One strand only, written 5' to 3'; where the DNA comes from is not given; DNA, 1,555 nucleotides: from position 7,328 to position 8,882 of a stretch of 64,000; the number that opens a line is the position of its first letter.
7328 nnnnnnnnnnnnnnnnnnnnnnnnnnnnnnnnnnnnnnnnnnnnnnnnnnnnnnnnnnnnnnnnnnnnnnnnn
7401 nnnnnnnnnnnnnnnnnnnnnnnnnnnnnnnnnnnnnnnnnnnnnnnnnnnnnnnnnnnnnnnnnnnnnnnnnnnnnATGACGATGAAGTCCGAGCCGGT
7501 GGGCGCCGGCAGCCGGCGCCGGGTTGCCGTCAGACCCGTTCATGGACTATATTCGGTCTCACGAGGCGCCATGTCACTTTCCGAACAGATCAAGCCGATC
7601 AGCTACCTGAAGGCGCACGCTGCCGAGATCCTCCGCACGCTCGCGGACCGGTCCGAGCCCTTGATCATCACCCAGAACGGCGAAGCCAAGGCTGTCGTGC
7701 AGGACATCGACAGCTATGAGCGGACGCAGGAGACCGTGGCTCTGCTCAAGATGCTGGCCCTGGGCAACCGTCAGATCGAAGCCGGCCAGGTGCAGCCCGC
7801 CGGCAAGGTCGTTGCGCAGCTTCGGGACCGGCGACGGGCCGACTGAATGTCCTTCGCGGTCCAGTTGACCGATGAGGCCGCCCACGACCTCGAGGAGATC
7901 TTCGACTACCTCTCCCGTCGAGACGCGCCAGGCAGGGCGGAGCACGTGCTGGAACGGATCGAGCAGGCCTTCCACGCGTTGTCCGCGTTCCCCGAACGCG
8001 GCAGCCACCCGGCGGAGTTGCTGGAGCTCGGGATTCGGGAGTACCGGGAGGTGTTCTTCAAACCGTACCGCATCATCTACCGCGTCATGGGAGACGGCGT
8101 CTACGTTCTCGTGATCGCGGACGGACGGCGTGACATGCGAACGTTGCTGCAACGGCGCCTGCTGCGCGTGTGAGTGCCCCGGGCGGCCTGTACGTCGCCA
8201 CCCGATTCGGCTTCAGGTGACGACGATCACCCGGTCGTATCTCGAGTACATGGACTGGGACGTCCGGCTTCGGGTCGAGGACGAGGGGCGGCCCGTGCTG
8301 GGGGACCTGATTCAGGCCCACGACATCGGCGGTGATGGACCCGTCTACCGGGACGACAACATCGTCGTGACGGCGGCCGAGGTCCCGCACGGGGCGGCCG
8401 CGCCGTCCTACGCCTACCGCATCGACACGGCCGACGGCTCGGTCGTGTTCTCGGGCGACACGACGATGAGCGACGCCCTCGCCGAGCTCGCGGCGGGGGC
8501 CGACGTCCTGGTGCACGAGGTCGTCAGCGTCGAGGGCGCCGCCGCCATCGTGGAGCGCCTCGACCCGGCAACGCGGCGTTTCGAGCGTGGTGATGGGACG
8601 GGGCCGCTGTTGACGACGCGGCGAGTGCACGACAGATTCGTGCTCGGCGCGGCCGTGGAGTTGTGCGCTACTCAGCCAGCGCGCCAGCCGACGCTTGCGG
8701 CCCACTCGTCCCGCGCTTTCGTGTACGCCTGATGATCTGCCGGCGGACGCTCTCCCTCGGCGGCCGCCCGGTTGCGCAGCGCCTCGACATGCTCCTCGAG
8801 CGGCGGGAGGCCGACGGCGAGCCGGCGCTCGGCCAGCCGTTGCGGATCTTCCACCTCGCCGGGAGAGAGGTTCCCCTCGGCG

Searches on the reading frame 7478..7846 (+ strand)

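Call 3: search_protein_families(library=pfam, proteins=[window:7478-7846:+], max_evalue=0.01)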
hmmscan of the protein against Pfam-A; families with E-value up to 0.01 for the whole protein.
window:7478-7846:+ (122 aa): 1 family
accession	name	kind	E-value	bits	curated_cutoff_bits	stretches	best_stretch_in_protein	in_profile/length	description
PF02604.26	PhdYeFM_antitox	-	3.4e-17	62.4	29.8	1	37-104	2-69/74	Antitoxin Phd_YefM, type II toxin-antitoxin system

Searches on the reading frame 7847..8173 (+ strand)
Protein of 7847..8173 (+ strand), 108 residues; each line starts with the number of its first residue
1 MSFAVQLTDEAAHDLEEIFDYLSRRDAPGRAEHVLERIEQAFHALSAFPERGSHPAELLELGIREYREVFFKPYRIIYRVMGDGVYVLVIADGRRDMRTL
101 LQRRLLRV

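Call 3: search_protein_families(library=pfam, proteins=[window:7847-8173:+], max_evalue=0.01)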
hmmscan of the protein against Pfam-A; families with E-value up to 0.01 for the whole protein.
window:7847-8173:+ (108 aa): 1 family
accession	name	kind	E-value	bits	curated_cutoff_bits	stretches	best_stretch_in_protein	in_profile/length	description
PF05016.21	ParE_toxin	-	3.4e-19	69.7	23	1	5-97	1-89/89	ParE toxin of type II toxin-antitoxin system, parDE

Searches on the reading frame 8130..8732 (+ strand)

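Call 59: search_protein_families(library=pfam, proteins=[window:8130-8732:+], max_evalue=1)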
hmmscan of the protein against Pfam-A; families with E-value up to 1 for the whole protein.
window:8130-8732:+ (200 aa): 3 families
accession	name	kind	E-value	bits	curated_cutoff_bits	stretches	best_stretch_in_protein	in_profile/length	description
PF12706.13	Lactamase_B_2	-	2.8e-06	27.5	27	1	59-133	83-166/200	Beta-lactamase superfamily domain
PF20841.2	NtrZ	-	0.23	12.2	27.7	0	165-189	36-60/78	NtrZ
PF02983.19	Pro_Al_protease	-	0.33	11.5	23.4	1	90-127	21-58/59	Alpha-lytic protease prodomain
